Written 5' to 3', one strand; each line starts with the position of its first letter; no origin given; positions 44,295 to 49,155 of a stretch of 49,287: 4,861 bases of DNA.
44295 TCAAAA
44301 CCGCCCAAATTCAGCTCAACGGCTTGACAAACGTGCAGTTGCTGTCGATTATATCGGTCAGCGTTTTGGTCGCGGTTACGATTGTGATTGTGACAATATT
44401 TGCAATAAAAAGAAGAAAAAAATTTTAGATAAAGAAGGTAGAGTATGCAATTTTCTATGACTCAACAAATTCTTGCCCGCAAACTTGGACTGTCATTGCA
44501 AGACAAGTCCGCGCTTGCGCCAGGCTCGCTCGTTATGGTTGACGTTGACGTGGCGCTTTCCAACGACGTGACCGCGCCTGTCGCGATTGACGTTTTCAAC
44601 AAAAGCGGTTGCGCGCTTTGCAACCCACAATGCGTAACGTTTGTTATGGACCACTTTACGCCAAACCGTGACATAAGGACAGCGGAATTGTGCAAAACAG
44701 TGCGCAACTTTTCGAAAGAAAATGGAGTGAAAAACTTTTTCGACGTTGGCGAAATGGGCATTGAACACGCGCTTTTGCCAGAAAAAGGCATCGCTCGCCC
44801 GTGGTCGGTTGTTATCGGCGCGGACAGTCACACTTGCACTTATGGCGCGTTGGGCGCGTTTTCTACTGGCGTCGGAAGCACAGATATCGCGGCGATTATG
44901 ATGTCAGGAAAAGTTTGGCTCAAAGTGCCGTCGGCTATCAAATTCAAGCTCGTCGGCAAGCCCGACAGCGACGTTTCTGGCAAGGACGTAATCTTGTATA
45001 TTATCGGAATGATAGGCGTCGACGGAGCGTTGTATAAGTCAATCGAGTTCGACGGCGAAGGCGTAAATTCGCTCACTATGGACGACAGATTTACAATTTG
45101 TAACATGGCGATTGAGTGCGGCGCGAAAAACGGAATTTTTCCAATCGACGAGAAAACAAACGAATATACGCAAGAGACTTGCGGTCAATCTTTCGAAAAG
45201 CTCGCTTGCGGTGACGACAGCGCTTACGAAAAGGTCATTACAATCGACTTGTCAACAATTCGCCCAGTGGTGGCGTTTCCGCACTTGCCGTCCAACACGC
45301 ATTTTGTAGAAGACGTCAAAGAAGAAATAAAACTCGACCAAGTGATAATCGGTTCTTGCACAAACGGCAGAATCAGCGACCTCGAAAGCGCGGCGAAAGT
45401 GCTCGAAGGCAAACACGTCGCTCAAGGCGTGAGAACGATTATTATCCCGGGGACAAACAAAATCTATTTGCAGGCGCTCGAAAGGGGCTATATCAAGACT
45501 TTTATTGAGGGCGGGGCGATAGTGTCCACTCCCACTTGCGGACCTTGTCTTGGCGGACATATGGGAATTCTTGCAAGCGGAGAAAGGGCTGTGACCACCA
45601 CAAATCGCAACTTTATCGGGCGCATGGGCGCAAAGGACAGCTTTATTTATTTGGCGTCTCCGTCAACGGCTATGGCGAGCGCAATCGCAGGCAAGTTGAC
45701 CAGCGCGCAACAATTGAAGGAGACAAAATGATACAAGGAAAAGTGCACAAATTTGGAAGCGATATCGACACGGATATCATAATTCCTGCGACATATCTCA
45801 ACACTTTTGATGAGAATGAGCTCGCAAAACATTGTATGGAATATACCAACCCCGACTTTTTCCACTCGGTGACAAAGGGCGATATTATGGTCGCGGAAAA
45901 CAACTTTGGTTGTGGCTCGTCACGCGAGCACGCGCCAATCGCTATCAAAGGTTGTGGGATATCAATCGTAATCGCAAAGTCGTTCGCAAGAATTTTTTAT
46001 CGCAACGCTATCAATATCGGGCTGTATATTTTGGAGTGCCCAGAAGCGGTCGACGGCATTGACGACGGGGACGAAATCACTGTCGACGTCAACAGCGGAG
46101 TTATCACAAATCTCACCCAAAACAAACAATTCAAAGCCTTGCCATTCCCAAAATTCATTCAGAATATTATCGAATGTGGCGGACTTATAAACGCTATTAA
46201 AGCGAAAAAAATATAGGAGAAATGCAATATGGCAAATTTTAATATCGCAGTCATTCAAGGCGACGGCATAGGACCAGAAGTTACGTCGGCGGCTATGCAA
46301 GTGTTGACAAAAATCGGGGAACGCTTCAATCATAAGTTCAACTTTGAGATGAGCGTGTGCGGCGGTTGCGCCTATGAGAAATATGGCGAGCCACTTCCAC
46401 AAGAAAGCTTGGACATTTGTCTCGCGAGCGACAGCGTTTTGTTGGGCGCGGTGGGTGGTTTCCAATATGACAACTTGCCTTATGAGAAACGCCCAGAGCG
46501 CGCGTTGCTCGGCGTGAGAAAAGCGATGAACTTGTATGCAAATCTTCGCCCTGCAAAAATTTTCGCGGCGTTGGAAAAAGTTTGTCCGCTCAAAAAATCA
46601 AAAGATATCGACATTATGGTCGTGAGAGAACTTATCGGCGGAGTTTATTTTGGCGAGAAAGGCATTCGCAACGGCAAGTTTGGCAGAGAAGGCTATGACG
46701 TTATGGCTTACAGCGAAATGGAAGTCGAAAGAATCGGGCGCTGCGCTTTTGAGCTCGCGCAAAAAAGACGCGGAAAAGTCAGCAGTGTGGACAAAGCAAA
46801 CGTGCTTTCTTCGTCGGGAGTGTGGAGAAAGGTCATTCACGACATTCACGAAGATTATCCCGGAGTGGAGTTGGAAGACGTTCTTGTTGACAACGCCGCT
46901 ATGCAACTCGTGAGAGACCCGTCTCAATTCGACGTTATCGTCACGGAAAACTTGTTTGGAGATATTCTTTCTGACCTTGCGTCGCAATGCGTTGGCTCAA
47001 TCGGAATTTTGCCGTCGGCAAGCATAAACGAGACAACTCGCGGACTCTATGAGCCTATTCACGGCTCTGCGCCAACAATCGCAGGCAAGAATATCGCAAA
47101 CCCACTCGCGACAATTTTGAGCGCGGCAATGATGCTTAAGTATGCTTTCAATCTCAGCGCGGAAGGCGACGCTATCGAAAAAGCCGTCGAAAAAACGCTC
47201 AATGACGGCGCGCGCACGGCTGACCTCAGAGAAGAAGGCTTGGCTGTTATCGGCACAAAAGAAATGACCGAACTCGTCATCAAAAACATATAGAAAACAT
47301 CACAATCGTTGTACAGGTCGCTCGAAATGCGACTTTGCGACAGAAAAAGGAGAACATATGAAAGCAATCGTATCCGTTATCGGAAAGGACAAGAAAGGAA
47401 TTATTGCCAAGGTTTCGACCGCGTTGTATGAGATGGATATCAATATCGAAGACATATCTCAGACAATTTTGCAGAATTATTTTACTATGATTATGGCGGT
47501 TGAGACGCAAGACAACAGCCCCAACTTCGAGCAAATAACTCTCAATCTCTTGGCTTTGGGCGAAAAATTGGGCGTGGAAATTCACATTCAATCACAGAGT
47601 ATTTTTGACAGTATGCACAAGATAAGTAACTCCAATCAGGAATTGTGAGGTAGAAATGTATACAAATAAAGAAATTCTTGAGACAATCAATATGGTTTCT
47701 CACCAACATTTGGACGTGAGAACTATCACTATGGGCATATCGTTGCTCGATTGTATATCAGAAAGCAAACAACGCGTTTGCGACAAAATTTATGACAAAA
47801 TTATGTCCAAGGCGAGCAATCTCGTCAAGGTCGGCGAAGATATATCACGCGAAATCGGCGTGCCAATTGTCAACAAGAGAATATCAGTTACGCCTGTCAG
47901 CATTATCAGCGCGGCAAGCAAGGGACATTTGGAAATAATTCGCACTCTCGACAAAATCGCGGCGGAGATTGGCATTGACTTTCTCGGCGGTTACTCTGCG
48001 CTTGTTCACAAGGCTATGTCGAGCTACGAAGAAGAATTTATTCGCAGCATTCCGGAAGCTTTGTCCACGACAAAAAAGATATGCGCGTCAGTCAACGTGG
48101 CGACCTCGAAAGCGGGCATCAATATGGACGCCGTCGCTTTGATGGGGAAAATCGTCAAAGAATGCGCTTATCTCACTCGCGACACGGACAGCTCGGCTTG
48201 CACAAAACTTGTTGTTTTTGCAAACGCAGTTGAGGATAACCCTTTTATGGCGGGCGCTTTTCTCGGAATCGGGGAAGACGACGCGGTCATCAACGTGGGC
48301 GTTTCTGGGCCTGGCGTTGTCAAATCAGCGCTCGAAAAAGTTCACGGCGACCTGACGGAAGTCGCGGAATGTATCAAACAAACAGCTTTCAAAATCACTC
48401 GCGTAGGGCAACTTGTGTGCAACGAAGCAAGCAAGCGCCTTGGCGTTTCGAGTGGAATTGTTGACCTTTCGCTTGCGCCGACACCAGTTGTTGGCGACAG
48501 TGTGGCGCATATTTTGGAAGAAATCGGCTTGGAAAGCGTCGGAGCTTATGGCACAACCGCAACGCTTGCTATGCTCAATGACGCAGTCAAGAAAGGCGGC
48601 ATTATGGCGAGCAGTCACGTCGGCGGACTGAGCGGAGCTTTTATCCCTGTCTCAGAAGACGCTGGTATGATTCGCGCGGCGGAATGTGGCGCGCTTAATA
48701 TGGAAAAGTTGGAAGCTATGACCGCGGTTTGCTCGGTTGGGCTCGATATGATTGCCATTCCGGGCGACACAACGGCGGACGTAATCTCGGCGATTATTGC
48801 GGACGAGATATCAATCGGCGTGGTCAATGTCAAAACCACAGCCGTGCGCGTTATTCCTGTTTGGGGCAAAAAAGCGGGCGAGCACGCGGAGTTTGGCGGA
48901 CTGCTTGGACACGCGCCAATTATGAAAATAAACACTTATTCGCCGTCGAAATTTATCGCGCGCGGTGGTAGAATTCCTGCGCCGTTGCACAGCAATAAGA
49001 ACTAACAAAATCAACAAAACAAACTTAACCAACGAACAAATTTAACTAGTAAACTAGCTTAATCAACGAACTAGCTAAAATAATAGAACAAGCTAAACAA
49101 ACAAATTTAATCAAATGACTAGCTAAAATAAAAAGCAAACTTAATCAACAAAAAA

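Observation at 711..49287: Stop-codon-anchored degenerate duplications recur downstream of many genes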

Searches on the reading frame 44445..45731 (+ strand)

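Call 12: search_protein_families(library=pfam, proteins=[window:44445-45731:+], max_evalue=0.01)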
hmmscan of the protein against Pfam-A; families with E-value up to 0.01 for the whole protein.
window:44445-45731:+ (428 aa): 1 family
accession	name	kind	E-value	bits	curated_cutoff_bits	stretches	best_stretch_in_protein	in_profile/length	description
PF00330.25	Aconitase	-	3.6e-101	339.9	28.7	1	29-416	16-463/463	Aconitase family (aconitate hydratase)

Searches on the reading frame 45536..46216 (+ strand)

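Call 12: search_protein_families(library=pfam, proteins=[window:45536-46216:+], max_evalue=0.01)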
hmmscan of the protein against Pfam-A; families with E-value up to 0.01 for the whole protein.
window:45536-46216:+ (226 aa): 2 families
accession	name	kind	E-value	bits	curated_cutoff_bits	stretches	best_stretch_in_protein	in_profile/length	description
PF00694.25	Aconitase_C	-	1.7e-20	74.1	22.8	1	113-170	72-130/131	Aconitase C-terminal domain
PF06434.19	Aconitase_2_N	-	0.0012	19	27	0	143-225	94-174/204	Aconitate hydratase 2 N-terminus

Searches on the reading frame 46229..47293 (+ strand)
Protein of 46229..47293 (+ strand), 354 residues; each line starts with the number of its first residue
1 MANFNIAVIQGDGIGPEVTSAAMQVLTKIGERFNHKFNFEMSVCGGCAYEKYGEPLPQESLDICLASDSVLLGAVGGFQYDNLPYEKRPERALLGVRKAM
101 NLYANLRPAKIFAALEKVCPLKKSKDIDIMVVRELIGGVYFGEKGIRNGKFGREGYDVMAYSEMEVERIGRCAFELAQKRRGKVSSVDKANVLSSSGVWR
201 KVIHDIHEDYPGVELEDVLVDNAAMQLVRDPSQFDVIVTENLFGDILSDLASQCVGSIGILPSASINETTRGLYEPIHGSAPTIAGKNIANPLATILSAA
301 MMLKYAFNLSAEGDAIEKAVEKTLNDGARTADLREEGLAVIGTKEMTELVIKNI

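Call 12: search_protein_families(library=pfam, proteins=[window:46229-47293:+], max_evalue=0.01)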
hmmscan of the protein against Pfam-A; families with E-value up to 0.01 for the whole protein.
window:46229-47293:+ (354 aa): 1 family
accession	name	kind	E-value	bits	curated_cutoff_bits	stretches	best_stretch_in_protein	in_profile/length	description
PF00180.25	Iso_dh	-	4.4e-134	447.6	27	1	5-350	1-348/348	Isocitrate/isopropylmalate dehydrogenase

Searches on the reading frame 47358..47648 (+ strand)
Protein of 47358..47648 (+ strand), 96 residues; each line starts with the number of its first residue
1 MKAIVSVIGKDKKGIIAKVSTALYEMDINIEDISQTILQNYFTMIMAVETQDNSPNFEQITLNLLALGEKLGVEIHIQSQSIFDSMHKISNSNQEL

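Call 12: search_protein_families(library=pfam, proteins=[window:47358-47648:+], max_evalue=0.01)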
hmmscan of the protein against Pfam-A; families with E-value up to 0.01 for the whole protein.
window:47358-47648:+ (96 aa): 5 families
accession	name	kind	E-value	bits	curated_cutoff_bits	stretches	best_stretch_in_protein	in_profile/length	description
PF13740.12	ACT_6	-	2.9e-13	50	23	1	4-77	4-75/76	ACT domain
PF01842.31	ACT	-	2.5e-09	37.2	27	1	4-52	2-53/66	ACT domain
PF13291.12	ACT_4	-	4.1e-05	24.6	27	1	5-53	9-59/80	ACT domain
PF22468.2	ACT_9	-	0.001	19.2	27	1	5-36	1-35/61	ACT domain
PF13840.12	ACT_7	-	0.0025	18.1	27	1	4-36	8-43/65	ACT domain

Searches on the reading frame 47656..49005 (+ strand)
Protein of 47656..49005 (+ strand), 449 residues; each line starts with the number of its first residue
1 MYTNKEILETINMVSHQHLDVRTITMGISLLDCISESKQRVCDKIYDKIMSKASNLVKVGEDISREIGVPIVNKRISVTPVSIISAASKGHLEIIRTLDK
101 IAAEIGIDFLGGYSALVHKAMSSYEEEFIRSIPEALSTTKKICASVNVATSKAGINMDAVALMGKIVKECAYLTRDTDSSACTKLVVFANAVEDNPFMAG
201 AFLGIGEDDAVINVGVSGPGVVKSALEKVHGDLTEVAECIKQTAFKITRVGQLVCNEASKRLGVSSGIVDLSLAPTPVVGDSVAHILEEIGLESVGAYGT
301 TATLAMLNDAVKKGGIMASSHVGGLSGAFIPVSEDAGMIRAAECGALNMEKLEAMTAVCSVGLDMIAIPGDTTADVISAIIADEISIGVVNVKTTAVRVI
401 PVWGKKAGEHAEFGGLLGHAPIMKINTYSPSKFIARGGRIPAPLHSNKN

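Call 12: search_protein_families(library=pfam, proteins=[window:47656-49005:+], max_evalue=0.01)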
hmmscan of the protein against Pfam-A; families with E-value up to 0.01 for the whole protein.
window:47656-49005:+ (449 aa): 1 family
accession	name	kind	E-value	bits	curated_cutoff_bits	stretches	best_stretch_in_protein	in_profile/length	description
PF05167.17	DUF711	-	1.8e-184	613.7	25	1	12-419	1-412/413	Uncharacterised ACR (DUF711)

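Call 20: find_homologous_proteins(query=window:47656-49005:+, max_evalue=1e-50)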
Query window:47656-49005:+ (449 aa): 8000 proteins with E <= 1e-50 among 8000 candidates; the best 120 are listed.
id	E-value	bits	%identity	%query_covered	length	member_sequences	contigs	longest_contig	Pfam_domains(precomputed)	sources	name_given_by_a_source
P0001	5.4e-285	963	100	100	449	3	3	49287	PF05167.18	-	-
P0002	2.6e-251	852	88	100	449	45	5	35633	PF05167.18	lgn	-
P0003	2.8e-250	848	88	100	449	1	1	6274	PF05167.18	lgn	-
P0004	6.7e-248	841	88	100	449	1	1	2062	PF05167.18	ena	-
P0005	2.0e-247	839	86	100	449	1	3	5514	PF05167.18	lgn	-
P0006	3.7e-247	838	85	100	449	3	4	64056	PF05167.18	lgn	-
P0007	3.8e-247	838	85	100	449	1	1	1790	PF05167.18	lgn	-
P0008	7.7e-247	837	86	100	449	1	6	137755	PF05167.18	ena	-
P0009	8.4e-247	837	86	100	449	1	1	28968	PF05167.18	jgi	-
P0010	1.5e-246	836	86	100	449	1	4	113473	PF05167.18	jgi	-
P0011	1.9e-246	836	86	100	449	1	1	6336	PF05167.18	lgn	-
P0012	2.3e-246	835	86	100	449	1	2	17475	PF05167.18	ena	-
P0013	6.7e-246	834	85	100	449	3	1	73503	PF05167.18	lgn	-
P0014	8.2e-246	834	86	100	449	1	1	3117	PF05167.18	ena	-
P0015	3.7e-245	831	86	100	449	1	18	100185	PF05167.18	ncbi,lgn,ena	-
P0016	4.7e-245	831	86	100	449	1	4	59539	PF05167.18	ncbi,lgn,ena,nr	ncbi:MAG: PFL family protein [Clostridia bacterium]|nr:PFL family protein [Clostridia bacterium] MDE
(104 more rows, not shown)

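Call 21: find_encoding_contigs(protein=P0001, flank=10000, max_places=6)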
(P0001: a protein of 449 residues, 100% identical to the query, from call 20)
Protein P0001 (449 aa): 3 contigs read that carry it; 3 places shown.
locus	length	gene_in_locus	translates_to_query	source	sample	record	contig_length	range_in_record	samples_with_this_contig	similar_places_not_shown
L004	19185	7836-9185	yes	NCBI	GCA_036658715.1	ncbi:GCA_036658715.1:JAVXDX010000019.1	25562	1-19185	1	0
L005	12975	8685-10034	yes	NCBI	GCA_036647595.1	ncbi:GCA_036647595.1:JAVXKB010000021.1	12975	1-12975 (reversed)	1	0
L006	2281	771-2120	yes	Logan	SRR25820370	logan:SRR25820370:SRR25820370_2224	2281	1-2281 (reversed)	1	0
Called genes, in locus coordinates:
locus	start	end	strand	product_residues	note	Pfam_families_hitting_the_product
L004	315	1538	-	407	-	-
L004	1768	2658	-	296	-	PF14397:ATPgrasp_ST (faint), PF02655:ATP-grasp_3, PF08443:RimK, PF02955:GSH-S_ATP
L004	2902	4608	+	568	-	-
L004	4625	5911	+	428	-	PF00330:Aconitase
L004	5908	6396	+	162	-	PF00694:Aconitase_C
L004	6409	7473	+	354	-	PF00180:Iso_dh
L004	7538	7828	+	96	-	PF01842:ACT, PF13740:ACT_6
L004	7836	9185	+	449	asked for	PF05167:DUF711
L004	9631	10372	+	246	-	PF08032:SpoU_sub_bind, PF00588:SpoU_methylase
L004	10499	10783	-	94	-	PF02719:Polysacc_synt_2 (weak)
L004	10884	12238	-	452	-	PF13727:CoA_binding_3, PF01073:3Beta_HSD (weak), PF01370:Epimerase, PF02719:Polysacc_synt_2, PF04321:RmlD_sub_bind, PF16363:GDP_Man_Dehyd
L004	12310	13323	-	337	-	PF00106:adh_short, PF01073:3Beta_HSD, PF01370:Epimerase, PF02719:Polysacc_synt_2, PF04321:RmlD_sub_bind, PF07993:NAD_binding_4 (weak), PF08659:KR (weak), PF16363:GDP_Man_Dehyd, +2 more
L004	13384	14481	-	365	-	PF01636:APH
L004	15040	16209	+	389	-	PF01979:Amidohydro_1, PF07969:Amidohydro_3 (faint)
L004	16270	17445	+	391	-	PF00135:COesterase, PF20434:BD-FAE, PF07859:Abhydrolase_3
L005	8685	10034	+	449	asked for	PF05167:DUF711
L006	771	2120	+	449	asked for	PF05167:DUF711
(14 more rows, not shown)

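Call 22: find_encoding_contigs(protein=P0002, flank=10000, max_places=4)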
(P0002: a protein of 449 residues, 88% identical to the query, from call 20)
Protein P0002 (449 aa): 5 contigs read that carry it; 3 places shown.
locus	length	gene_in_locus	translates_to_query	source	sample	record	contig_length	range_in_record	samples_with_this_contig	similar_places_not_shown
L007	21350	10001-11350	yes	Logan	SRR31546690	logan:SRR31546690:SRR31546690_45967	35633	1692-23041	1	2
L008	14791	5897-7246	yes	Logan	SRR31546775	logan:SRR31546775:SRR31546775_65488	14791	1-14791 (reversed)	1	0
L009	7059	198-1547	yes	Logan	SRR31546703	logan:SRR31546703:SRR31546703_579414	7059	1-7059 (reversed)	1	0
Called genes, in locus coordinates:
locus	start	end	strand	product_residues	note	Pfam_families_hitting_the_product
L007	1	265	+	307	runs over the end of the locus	-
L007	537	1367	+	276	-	PF00106:adh_short, PF08659:KR, PF13561:adh_short_C2, PF00106:adh_short (weak)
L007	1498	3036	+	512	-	-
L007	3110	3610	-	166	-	PF01661:Macro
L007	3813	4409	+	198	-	PF07670:Gate (weak)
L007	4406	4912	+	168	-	PF07670:Gate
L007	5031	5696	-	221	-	PF13248:Zn_ribbon_3 (weak)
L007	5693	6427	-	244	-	-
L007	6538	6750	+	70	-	PF04070:DUF378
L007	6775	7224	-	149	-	-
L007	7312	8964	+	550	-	-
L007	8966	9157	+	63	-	PF06107:DUF951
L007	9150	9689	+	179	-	PF10502:Peptidase_S26, PF00717:Peptidase_S24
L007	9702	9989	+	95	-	PF01842:ACT, PF13740:ACT_6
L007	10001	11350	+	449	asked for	PF05167:DUF711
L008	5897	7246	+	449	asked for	PF05167:DUF711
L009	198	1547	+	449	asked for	PF05167:DUF711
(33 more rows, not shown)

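Call 34: find_encoding_contigs(protein=P0008, flank=10000, max_places=2)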
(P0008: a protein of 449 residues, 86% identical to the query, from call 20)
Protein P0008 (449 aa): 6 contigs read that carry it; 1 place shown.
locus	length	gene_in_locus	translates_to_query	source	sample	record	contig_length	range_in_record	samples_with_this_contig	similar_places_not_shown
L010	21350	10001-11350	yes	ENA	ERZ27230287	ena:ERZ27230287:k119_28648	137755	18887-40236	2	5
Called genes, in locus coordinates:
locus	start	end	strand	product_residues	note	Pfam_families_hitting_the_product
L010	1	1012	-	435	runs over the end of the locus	PF13421:Band_7_1, PF17032:Zn_ribbon_15 (faint), PF13240:Zn_Ribbon_1 (faint), PF13248:Zn_ribbon_3 (faint), PF12773:DZR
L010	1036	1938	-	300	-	-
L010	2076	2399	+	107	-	PF01381:HTH_3, PF13443:HTH_26 (weak)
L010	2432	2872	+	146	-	PF00583:Acetyltransf_1, PF13673:Acetyltransf_10, PF13508:Acetyltransf_7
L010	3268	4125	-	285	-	-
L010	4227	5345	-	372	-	PF02073:Peptidase_M29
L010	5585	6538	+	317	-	PF01116:F_bP_aldolase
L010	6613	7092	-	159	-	-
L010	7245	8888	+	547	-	-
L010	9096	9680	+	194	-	PF10502:Peptidase_S26, PF00717:Peptidase_S24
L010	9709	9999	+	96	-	PF01842:ACT, PF13740:ACT_6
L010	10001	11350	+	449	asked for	PF05167:DUF711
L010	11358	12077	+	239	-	PF08032:SpoU_sub_bind, PF00588:SpoU_methylase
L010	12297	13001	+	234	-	PF04973:NMN_transporter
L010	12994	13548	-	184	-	PF00196:GerE (faint), PF04542:Sigma70_r2, PF08281:Sigma70_r4_2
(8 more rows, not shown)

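Call 35: find_encoding_contigs(protein=P0006, flank=10000, max_places=2)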
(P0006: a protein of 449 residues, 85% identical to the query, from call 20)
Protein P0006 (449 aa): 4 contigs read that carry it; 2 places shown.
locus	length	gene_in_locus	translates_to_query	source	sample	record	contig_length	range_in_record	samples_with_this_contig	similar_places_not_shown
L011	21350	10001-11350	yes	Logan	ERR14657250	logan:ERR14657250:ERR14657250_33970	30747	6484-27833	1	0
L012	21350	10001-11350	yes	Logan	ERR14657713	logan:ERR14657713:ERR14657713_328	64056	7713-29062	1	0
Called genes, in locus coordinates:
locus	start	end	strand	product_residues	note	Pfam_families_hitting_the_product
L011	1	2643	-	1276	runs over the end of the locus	PF13428:TPR_14 (faint), PF13676:TIR_2, PF13306:LRR_5, PF13855:LRR_8 (faint), PF13306:LRR_5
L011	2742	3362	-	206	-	PF02677:QueH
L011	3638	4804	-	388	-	PF00465:Fe-ADH, PF25137:ADH_Fe_C (weak)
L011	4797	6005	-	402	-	PF00465:Fe-ADH, PF13685:Fe-ADH_2, PF25137:ADH_Fe_C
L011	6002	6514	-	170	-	-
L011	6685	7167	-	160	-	-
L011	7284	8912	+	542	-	-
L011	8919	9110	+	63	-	PF06107:DUF951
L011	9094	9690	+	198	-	PF10502:Peptidase_S26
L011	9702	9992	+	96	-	PF01842:ACT, PF13291:ACT_4 (faint), PF13740:ACT_6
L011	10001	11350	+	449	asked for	PF05167:DUF711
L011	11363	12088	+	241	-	PF08032:SpoU_sub_bind, PF22435:MRM3-like_sub_bind (faint), PF00588:SpoU_methylase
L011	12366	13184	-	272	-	PF01656:CbiA, PF10609:ParA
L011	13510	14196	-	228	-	-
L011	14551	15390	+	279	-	PF02645:DegV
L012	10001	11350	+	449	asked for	PF05167:DUF711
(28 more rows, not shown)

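Call 36: find_encoding_contigs(protein=P0016, flank=10000, max_places=2)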
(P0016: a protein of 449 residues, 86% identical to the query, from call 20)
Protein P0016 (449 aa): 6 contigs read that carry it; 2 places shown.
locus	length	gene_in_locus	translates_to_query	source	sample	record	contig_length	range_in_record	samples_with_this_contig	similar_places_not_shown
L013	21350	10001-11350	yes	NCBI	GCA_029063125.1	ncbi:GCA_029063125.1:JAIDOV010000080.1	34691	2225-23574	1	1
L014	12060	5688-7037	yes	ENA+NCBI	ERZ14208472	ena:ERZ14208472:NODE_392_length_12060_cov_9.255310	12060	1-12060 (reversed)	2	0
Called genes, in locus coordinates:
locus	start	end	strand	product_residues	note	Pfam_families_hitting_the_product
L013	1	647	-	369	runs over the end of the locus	PF23023:Anti-Pycsar_Apyc1 (weak)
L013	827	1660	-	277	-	-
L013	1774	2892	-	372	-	PF02073:Peptidase_M29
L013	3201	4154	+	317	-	PF01116:F_bP_aldolase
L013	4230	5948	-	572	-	PF02776:TPP_enzyme_N, PF00205:TPP_enzyme_M, PF02775:TPP_enzyme_C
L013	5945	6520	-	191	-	PF00440:TetR_N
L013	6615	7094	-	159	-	-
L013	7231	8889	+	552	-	-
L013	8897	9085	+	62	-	PF06107:DUF951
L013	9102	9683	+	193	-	PF10502:Peptidase_S26, PF00717:Peptidase_S24 (weak)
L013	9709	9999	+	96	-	PF01842:ACT, PF13740:ACT_6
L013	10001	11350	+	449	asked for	PF05167:DUF711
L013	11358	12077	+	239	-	PF08032:SpoU_sub_bind, PF00588:SpoU_methylase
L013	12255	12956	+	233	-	PF04973:NMN_transporter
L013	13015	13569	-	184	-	PF00196:GerE (faint), PF04542:Sigma70_r2, PF08281:Sigma70_r4_2 (weak)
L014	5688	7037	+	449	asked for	PF05167:DUF711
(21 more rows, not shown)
